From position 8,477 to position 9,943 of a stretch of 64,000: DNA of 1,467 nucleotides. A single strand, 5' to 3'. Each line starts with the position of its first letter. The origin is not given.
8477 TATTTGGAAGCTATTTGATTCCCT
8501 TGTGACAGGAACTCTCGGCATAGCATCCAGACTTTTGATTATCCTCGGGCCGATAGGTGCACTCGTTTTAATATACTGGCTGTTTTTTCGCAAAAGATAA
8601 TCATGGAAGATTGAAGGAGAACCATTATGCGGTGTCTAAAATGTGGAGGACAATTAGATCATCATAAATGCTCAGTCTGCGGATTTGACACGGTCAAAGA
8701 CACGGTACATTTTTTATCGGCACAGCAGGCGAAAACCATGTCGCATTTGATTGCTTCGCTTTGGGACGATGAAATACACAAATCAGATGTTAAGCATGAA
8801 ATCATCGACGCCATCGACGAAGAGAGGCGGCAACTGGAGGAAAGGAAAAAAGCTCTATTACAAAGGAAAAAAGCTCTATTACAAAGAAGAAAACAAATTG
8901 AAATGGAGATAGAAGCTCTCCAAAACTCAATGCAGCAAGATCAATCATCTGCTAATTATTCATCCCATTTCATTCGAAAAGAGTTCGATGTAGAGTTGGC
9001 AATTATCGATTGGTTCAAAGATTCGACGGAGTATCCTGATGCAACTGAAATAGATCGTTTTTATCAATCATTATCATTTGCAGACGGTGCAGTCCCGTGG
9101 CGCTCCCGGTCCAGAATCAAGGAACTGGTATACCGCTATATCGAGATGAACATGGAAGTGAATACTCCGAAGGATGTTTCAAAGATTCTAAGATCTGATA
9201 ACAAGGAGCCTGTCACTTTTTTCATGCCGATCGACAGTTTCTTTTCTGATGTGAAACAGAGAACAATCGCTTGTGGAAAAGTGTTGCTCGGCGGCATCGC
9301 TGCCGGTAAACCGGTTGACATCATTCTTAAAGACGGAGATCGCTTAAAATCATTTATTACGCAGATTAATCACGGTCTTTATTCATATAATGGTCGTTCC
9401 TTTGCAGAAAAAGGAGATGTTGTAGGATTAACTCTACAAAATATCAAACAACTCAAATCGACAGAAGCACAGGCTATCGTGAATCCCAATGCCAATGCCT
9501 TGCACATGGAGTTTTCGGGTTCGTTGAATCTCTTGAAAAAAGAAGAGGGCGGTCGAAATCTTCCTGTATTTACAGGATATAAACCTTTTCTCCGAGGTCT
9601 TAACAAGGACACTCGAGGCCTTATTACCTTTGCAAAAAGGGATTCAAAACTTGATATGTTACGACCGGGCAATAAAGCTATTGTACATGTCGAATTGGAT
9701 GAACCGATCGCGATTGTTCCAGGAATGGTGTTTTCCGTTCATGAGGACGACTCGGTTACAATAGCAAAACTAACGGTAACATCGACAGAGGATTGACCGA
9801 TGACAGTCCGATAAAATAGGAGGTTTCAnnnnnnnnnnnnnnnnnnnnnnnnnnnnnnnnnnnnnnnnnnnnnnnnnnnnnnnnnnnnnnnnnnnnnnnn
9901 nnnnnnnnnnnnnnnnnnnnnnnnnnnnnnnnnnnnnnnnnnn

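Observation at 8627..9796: G-domain-less EF-Tu (domains II+III) fused to a zinc ribbon and coiled coil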

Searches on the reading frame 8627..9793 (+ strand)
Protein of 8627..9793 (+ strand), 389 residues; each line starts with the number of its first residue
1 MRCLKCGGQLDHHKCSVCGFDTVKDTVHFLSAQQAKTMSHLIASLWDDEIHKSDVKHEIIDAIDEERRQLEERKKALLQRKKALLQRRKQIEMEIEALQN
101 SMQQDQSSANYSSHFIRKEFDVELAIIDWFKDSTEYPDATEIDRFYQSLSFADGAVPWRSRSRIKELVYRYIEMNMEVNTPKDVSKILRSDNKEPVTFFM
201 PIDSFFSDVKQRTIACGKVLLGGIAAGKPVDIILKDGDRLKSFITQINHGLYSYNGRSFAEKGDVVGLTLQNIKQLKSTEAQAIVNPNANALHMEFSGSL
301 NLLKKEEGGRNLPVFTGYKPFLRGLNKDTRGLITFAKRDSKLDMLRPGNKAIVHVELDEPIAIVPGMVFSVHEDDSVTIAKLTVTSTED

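Call 3: search_protein_families(library=pfam, proteins=[window:8627-9793:+], max_evalue=1)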
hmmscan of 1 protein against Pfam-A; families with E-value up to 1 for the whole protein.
window:8627-9793:+ (389 aa): 9 families
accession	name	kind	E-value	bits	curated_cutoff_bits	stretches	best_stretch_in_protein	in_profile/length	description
PF03143.23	GTP_EFTU_D3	-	7e-12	46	27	1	293-386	5-104/106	Elongation factor Tu C-terminal domain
PF01496.24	V_ATPase_I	-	0.0016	16.9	30.7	1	20-251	32-230/815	V-type ATPase 116kDa subunit family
PF11330.14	30K_MP_C_Ter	-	0.12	11.9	27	1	53-112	5-65/259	C-Terminal of 30K viral movement proteins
PF12773.13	DZR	-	0.14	12.7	27.3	1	3-21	15-33/45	Double zinc ribbon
PF14932.11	HAUS-augmin3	-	0.29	11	29.4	1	52-109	67-124/260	HAUS augmin-like complex subunit 3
PF16495.10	SWIRM-assoc_1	-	0.31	11.5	27.2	1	28-97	12-78/84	SWIRM-associated region 1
PF03961.19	FapA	-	0.39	10.7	31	1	39-110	159-234/272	Flagellar Assembly Protein A beta solenoid domain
PF04696.18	Pinin_SDK_memA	-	0.6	10.6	25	0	47-111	30-91/130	pinin/SDK/memA/ protein conserved region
PF17675.6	APG6_N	-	0.74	10.7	45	1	55-105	40-93/132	Apg6 coiled-coil region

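Call 4: search_solved_structures(query=window:8627-9793:+, max_evalue=0.01, show_alignments=2)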
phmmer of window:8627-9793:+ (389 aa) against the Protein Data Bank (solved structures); distinct sequences matched with E-value up to 0.01: 59.
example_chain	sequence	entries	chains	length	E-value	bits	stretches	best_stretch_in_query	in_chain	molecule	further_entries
8v9l_x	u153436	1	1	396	8.7e-20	74.2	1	196-375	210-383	Elongation factor Tu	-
6i8r_A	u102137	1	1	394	9.3e-20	74.1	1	171-375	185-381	Elongation Factor Tu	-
1b23_P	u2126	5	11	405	1.9e-19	73.1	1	197-376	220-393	ELONGATION FACTOR TU | OF ELONGATION FACTOR TU (EF-TU)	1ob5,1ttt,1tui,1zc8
4v8q_BZ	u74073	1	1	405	1.9e-19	73.1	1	197-376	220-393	ELONGATION FACTOR TU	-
7vmx_B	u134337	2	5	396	8.1e-19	71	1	196-375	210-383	Elongation factor Tu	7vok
6htw_H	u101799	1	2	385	8.3e-19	71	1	196-375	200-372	Elongation Factor Tu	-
1eft_A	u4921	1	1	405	9.5e-19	70.8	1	197-376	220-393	ELONGATION FACTOR TU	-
8yly_A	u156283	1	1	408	1e-18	70.7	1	196-375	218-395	Elongation factor Tu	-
8ym3_A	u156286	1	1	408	1e-18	70.7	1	196-375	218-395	Elongation factor Tu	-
4lbv_A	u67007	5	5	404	4.3e-18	68.6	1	197-376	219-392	Elongation factor Tu-A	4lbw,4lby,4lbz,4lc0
1exm_A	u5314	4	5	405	4.4e-18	68.6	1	197-376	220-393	ELONGATION FACTOR TU (EF-TU) | ELONGATION FACTOR TU | Elongation factor Tu-A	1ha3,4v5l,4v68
2c77_A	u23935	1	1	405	4.4e-18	68.6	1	197-376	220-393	ELONGATION FACTOR TU-B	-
4v5p_AZ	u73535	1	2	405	4.4e-18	68.6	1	197-376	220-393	ELONGATION FACTOR TU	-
2c78_A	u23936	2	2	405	4.4e-18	68.6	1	197-376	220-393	ELONGATION FACTOR TU-A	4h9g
5w76_A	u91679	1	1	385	4.7e-18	68.5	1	196-375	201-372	Ancestral Elogation Factor N153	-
5i4q_C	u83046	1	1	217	1e-15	60.8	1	197-375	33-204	Elongation factor Tu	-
7vmc_A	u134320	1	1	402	5.1e-15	58.5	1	197-375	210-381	Elongation factor Tu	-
4zv4_A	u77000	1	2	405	4.3e-12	48.9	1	197-375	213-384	Elongation factor Tu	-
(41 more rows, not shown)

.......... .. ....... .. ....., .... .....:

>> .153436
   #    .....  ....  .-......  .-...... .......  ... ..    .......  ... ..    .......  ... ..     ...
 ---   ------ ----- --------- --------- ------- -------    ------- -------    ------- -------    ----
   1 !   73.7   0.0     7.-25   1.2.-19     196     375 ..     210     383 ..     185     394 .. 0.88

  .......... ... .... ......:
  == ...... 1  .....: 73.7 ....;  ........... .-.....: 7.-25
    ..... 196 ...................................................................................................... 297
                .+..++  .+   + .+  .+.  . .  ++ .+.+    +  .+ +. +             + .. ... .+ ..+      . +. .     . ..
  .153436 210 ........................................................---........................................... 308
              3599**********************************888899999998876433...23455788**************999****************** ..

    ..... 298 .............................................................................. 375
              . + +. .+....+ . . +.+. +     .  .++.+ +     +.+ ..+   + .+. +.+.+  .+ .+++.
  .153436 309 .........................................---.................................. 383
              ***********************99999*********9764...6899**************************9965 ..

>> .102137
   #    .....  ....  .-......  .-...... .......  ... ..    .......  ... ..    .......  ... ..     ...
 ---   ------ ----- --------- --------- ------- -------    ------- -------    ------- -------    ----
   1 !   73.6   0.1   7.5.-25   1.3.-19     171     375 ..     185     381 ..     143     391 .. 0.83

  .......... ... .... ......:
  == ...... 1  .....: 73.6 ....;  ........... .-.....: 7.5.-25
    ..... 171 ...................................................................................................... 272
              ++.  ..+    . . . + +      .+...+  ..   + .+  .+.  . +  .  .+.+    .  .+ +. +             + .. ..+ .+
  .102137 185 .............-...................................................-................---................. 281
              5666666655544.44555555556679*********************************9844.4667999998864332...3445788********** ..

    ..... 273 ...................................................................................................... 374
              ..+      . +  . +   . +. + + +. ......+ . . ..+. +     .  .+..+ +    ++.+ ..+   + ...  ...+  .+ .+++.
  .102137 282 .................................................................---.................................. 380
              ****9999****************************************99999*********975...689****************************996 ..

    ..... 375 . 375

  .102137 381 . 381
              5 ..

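Call 7: search_protein_families(library=padloc, proteins=[window:8627-9793:+], max_evalue=0.01)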
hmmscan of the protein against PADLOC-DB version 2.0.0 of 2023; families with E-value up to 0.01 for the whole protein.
window:8627-9793:+ (389 aa): 2 families
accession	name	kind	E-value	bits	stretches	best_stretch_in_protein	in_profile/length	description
PDLC03859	LmuB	-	3.3e-06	24.6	1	10-128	329-432/611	-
PDLC03864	LmuB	-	3.9e-05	20.4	1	11-121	383-474/657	-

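Call 8: find_homologous_proteins(query=window:8627-9793:+, max_evalue=0.001)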
Query window:8627-9793:+ (389 aa): 93 proteins with E <= 0.001 among 5059 candidates.
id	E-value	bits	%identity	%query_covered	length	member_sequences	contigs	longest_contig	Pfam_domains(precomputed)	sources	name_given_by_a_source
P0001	1.0e-256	869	99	100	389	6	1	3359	PF03143.24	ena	-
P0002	1.2e-192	658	100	76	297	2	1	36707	PF03143.24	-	-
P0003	7.1e-18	83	31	48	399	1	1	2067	PF03143.24,PF00009.34,PF03144.32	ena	-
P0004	5.3e-17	80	32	51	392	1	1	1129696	PF03143.24,PF00009.34,PF03144.32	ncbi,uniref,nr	ncbi:elongation factor Tu [Candidatus Absconditicoccus praedator]|uniref:elongation factor Tu n=1 Ta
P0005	6.1e-17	80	33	45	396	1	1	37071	PF03143.24,PF00009.34,PF03144.32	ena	-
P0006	6.2e-17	80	33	45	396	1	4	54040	PF03143.24,PF00009.34,PF03144.32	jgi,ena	-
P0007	1.7e-16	78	34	45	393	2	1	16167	PF03143.24,PF00009.34,PF03144.32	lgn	-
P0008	3.4e-16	77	31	49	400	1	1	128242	PF03143.24,PF00009.34,PF03144.32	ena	-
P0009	3.8e-16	77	32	49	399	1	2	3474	PF03143.24,PF00009.34,PF03144.32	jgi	jgi:elongation factor Tu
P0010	4.0e-16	77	32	45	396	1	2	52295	PF03143.24,PF00009.34,PF03144.32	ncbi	-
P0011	5.8e-16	77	32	45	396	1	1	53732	PF03143.24,PF00009.34,PF03144.32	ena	-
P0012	6.6e-16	76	33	49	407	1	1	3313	PF03143.24,PF00009.34,PF03144.32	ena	-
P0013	7.8e-16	76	32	45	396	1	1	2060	PF03143.24,PF00009.34,PF03144.32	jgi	-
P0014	1.1e-15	76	31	45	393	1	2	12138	PF01926.30,PF03143.24,PF00009.34,PF03144.32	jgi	jgi:elongation factor Tu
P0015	2.6e-15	74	32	45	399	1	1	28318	PF03143.24,PF00009.34,PF03144.32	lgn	-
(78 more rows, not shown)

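Call 10: find_encoding_contigs(protein=P0001, flank=10000)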
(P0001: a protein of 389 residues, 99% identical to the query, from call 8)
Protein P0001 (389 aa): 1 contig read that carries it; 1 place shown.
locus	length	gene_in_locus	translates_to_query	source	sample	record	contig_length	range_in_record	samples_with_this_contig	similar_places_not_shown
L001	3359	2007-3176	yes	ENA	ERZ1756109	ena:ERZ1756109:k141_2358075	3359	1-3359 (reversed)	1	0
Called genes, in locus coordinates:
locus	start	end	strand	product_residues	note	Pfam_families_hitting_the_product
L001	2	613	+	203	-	?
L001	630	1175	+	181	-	-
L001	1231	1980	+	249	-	-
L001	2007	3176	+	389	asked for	PF03143:GTP_EFTU_D3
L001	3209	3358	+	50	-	?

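Call 11: find_encoding_contigs(protein=P0002, flank=10000)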
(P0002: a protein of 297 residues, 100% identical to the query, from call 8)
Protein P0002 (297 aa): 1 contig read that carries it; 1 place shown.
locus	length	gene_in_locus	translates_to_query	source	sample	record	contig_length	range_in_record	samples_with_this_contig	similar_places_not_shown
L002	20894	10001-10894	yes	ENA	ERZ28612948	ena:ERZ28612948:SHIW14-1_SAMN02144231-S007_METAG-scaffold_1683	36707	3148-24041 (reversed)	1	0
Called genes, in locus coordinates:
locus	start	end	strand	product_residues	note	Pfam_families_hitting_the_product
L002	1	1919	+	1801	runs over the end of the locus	PF00004:AAA, PF05496:RuvB_N (faint), PF07728:AAA_5 (faint), PF17866:AAA_lid_6, PF00004:AAA, PF17866:AAA_lid_6, PF00089:Trypsin, PF13365:Trypsin_2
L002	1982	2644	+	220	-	-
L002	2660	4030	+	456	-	-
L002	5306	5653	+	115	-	-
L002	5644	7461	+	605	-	PF00012:HSP70 (faint)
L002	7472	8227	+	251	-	-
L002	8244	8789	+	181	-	-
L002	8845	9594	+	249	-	-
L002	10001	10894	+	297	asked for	PF03143:GTP_EFTU_D3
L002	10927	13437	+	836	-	PF01935:DUF87 (weak)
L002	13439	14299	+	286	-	-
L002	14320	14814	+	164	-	-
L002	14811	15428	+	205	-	PF13353:Fer4_12, PF04055:Radical_SAM (weak)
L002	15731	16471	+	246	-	-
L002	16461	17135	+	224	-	-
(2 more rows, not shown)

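Call 21: search_protein_representatives(protein=window:8627-9793:+)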
Query: 389 residues. Proteins with E-value up to 0.001 (for the whole library): 1110; up to 1e-10: 173; up to 1e-30: 3. The best 150 are listed.
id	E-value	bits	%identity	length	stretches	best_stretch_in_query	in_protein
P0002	3.8e-193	657.8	100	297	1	93-389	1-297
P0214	7.8e-54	199.4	44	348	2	115-389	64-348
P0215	2.9e-32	128.5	41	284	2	193-386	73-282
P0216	2.2e-30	122.3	35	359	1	176-382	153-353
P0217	5.2e-27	111.2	36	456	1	181-386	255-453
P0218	6.1e-27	111.0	35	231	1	192-381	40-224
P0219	8.6e-27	110.5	37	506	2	190-379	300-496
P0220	1.2e-26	110.0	39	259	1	160-376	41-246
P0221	4.2e-24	101.6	36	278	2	183-384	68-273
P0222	1.3e-23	100.0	34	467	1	188-384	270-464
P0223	4.8e-23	98.1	32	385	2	194-381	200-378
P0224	1.1e-22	96.9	37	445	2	193-384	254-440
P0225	4.5e-22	94.9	31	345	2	170-377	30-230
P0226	3.9e-21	91.9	32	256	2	261-375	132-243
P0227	2.6e-20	89.1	32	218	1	194-381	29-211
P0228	4.4e-19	85.1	36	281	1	190-384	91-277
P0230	8.6e-17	77.6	27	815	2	197-374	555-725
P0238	1.6e-15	73.4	25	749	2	193-376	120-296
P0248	1.6e-14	70.1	33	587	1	194-379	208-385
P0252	3.7e-14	68.9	26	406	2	182-384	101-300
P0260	9.2e-14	67.6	31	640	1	194-379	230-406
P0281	6.9e-13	64.7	33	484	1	206-376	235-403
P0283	8.2e-13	64.5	27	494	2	198-386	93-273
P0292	1.3e-12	63.8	28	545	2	197-373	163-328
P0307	3.8e-12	62.3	28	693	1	196-375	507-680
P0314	5.0e-12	61.9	31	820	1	197-375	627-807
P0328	9.5e-12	61.0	29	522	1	191-377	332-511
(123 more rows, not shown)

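Call 29: find_homologous_proteins(query=A2, max_evalue=1e-10)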
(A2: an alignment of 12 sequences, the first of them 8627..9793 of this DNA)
Query A2 (12 sequences) (389 aa, profile of the alignment): 52 proteins with E <= 1e-10 among 8000 candidates.
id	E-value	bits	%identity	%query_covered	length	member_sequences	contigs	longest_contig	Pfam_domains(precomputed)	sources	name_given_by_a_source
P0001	1.4e-114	401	99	100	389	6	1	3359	PF03143.24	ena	-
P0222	8.7e-111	389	34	50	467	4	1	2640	PF03143.24,PF03144.32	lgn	-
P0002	1.7e-92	329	100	76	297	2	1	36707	PF03143.24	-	-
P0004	1.6e-53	201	32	51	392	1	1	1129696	PF03143.24,PF00009.34,PF03144.32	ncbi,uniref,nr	ncbi:elongation factor Tu [Candidatus Absconditicoccus praedator]|uniref:elongation factor Tu n=1 Ta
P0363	2.7e-50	190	32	45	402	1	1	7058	PF03143.24,PF00009.34,PF03144.32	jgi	-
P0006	3.1e-50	190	33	45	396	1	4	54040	PF03143.24,PF00009.34,PF03144.32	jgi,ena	-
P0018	4.5e-50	189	32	45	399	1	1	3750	PF03143.24,PF00009.34,PF03144.32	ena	-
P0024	7.0e-50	189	32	45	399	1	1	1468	PF03143.24,PF00009.34,PF03144.32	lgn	-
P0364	7.2e-50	188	32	45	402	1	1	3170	PF03143.24,PF00009.34,PF03144.32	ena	-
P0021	7.6e-50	188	32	45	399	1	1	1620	PF03143.24,PF00009.34,PF03144.32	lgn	-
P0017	7.7e-50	188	32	51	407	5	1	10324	PF03143.24,PF00009.34,PF03144.32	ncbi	-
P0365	8.3e-50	188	32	45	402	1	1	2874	PF03143.24,PF00009.34,PF03144.32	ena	-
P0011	1.1e-49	188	32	45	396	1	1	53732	PF03143.24,PF00009.34,PF03144.32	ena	-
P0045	1.1e-49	188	30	47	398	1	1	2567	PF03143.24,PF00009.34,PF03144.32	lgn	-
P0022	1.6e-49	187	32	45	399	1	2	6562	PF03143.24,PF00009.34,PF03144.32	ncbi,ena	-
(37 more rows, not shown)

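Call 30: find_encoding_contigs(protein=P0214, flank=10000)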
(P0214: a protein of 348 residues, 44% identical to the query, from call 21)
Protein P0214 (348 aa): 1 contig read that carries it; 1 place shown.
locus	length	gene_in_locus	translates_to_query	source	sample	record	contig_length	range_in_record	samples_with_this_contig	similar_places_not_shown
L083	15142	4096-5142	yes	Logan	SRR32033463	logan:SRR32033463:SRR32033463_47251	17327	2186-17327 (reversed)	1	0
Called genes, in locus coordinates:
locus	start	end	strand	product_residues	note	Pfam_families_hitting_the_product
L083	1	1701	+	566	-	?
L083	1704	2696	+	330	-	-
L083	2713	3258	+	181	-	-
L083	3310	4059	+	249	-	-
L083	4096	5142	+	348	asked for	PF03144:GTP_EFTU_D2, PF03143:GTP_EFTU_D3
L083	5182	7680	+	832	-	PF01580:FtsK_SpoIIIE (weak), PF01935:DUF87, PF05872:HerA_C (faint)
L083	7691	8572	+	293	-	-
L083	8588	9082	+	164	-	-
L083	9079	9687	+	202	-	PF13353:Fer4_12, PF04055:Radical_SAM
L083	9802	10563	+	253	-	-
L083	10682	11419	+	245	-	-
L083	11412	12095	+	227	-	-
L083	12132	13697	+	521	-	-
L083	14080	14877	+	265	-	-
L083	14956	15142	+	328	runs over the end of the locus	-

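Call 31: find_encoding_contigs(protein=P0222, flank=10000)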
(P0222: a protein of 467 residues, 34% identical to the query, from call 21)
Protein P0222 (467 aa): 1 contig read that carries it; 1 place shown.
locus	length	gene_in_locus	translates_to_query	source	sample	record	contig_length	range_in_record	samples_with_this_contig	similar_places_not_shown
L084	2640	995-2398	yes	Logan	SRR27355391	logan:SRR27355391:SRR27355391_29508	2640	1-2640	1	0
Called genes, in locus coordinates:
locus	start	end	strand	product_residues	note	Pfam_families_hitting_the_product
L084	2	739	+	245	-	?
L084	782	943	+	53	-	-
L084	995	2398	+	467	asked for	PF03144:GTP_EFTU_D2, PF03143:GTP_EFTU_D3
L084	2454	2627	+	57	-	-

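Call 32: find_encoding_contigs(protein=P0215, flank=10000, max_places=3)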
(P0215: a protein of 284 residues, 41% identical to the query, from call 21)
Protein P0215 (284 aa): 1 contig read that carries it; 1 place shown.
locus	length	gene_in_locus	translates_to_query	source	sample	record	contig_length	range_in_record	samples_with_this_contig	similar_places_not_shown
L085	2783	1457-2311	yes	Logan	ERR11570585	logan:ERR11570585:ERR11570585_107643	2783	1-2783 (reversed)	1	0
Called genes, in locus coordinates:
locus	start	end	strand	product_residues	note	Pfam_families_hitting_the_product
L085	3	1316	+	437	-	?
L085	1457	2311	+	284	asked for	PF03144:GTP_EFTU_D2, PF03143:GTP_EFTU_D3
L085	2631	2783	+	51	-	?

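Call 33: find_encoding_contigs(protein=P0217, flank=10000, max_places=3)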
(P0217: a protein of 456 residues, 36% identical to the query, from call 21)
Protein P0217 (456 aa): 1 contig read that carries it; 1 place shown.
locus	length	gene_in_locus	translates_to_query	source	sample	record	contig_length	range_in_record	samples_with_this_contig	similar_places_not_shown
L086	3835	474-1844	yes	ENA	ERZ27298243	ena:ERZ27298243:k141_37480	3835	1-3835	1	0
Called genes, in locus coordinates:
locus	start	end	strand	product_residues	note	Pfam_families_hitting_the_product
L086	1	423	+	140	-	?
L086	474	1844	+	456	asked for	PF00542:Ribosomal_L12, PF03144:GTP_EFTU_D2, PF03143:GTP_EFTU_D3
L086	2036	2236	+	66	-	PF13443:HTH_26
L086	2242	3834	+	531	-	?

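Call 34: find_encoding_contigs(protein=P0219, flank=10000, max_places=3)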
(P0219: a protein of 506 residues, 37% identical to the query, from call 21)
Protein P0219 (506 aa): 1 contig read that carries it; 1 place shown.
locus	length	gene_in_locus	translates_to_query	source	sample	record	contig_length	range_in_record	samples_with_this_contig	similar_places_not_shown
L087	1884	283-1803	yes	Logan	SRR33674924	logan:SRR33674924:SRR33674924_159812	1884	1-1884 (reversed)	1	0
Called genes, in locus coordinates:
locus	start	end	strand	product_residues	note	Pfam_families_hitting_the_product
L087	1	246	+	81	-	?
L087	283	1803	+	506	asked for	PF00542:Ribosomal_L12, PF02810:SEC-C, PF03144:GTP_EFTU_D2, PF03143:GTP_EFTU_D3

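Call 49: search_protein_families(library=ncbifam, proteins=[window:8627-9793:+], max_evalue=0.001)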
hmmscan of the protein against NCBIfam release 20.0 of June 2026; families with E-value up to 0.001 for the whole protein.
window:8627-9793:+ (389 aa): 5 families
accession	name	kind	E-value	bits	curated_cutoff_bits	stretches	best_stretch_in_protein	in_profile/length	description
NF000766.0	PRK00049.1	subfamily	3.3e-22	78.8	449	1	194-384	209-391/396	elongation factor Tu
NF009373.0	PRK12736.1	subfamily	4.6e-22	78.3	452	1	193-385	206-390/394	elongation factor Tu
NF009372.0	PRK12735.1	subfamily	2.3e-21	76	479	1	196-375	211-383/396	elongation factor Tu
TIGR00485.1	EF-Tu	equivalog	5.4e-21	74.8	522.4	1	195-375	208-381/394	elongation factor Tu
NF041443.1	DDRRRQL_YjdP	equivalog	0.00045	20.4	90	1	52-94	55-97/101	DDRRRQL repeat protein YjdP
